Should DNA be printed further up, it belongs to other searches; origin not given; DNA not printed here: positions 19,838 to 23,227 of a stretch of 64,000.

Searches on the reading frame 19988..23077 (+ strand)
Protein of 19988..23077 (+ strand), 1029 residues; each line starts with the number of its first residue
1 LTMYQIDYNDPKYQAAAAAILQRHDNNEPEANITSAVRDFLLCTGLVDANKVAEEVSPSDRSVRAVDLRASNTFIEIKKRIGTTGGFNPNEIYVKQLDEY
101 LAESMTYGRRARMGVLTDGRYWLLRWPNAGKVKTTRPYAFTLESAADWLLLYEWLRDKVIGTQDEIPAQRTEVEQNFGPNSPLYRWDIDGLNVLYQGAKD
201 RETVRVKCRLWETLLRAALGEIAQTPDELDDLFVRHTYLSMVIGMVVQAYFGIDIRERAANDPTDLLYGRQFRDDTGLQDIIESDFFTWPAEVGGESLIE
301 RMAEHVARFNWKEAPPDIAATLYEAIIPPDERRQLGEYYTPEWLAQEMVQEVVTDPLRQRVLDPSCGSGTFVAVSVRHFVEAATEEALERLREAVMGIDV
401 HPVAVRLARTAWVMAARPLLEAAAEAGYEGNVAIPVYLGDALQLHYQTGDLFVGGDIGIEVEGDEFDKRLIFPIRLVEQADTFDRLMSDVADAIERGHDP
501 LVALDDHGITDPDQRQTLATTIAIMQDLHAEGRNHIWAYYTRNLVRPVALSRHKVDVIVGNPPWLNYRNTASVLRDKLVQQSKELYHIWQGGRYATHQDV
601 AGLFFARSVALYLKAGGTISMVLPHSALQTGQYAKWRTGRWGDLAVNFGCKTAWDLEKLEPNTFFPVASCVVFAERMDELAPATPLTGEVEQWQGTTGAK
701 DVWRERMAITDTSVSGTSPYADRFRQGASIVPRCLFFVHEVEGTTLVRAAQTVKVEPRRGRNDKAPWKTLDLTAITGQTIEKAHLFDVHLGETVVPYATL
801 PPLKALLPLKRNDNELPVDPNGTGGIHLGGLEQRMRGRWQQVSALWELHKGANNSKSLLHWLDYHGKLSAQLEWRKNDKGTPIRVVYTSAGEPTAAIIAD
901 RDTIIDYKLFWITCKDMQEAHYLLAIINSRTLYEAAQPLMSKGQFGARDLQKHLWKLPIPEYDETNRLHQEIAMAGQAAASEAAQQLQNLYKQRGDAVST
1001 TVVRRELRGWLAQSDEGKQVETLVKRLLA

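Call 3: search_protein_families(library=pfam, proteins=[window:19988-23077:+], max_evalue=0.01)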
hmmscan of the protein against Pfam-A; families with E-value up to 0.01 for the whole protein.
window:19988-23077:+ (1029 aa): 4 families
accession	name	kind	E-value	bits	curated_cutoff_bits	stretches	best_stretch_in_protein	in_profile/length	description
PF02384.22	N6_Mtase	-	7.7e-12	45.6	20.4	1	318-412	5-97/311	N-6 DNA Methylase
PF07669.17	Eco57I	-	2.9e-08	34.5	25.3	1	395-636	3-149/171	Eco57I restriction-modification methylase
PF20473.4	MmeI_Mtase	-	0.00027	20.6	27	0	357-415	19-85/259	MmeI, DNA-methyltransferase domain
PF01170.24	UPF0020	-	0.00055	20.1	22.3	0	359-409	30-93/197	RMKL-like, methyltransferase domain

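Call 4: search_protein_families(library=padloc, proteins=[window:19988-23077:+], max_evalue=0.01)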
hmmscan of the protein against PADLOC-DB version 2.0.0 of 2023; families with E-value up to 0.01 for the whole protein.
window:19988-23077:+ (1029 aa): 50 families (the best 25 are shown)
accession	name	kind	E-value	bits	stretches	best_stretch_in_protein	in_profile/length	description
PDLC03630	REase_MTase_IIG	-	1.5e-62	209.8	2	265-638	292-692/1100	Type IIG restriction enzyme-methyltransferase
PDLC03580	REase_II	-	9.9e-36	120.9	2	269-637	304-704/1112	Type II restriction enzyme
PDLC03625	REase_MTase_IIG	-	4.5e-27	92.2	2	313-629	383-700/1109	Type IIG restriction enzyme-methyltransferase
PDLC03338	MTase_II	-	6.5e-19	66.1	1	295-454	90-251/604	Type II methyltransferase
PDLC04134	mad2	-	6.4e-16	56.2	1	306-495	241-370/492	mads_2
PDLC03627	REase_MTase_IIG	-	4.5e-13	45.8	1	306-359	320-373/1136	Type IIG restriction enzyme-methyltransferase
PDLC03348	MTase_II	-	5.2e-13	46.4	1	317-416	202-313/727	Type II methyltransferase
PDLC03021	MTase_I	-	3.6e-12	43.9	1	297-410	123-243/491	Type I methyltransferase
PDLC03318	MTase_II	-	5.1e-12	43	1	302-389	310-396/723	Type II methyltransferase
PDLC03267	MTase_II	-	5.9e-12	43.3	2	336-373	14-50/539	Type II methyltransferase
PDLC03026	MTase_I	-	9.2e-11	39.5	1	296-408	100-221/487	Type I methyltransferase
PDLC03335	MTase_II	-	2.2e-10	37.8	1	321-411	65-157/607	Type II methyltransferase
PDLC03025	MTase_I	-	3.8e-10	37.1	1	322-413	147-240/569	Type I methyltransferase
PDLC03248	MTase_II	-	7.1e-09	32.9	2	552-631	83-155/521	Type II methyltransferase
PDLC03293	MTase_II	-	4.3e-08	30.3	1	330-426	11-96/427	Type II methyltransferase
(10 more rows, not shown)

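Call 10: search_protein_families(library=ncbifam, proteins=[window:19988-23077:+], max_evalue=1)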
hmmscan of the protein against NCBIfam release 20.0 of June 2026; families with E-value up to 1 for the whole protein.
window:19988-23077:+ (1029 aa): 8 families
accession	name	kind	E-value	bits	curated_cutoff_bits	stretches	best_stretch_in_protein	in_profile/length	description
NF047738.1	antiphage_MADS2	equivalog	3.5e-14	52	720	1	301-387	276-361/654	methylation-associated defense system DNA methyltransferase MAD2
TIGR02987.1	met_A_Alw26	exception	5.9e-08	31.9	353.5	1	334-385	2-59/523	Alw26I/Eco31I/Esp3I family type II restriction adenine-specific DNA-methyltransferase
NF033451.1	BREX_2_MTaseX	equivalog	1.4e-06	26.4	400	1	359-442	225-315/1185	BREX-2 system adenine-specific DNA-methyltransferase PglX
NF033452.1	BREX_1_MTaseX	exception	3.5e-06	25.1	500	1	353-638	309-579/1210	BREX-1 system adenine-specific DNA-methyltransferase PglX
NF033455.1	BREX_6_MTaseX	exception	4.6e-05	21.1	900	1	289-423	263-407/1319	BREX-6 system adenine-specific DNA-methyltransferase PglX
TIGR03534.1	RF_mod_PrmC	equivalog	0.001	18.5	199.1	1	543-575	146-177/253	peptide chain release factor N(5)-glutamine methyltransferase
TIGR00536.1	hemK_fam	subfamily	0.0087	15.2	115.5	0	544-571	174-199/286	HemK family protein methyltransferase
NF041431.1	S_layer_MEMAR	equivalog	0.26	9.6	600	1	894-971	252-328/819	MEMAR_RS02690 family S-layer glycoprotein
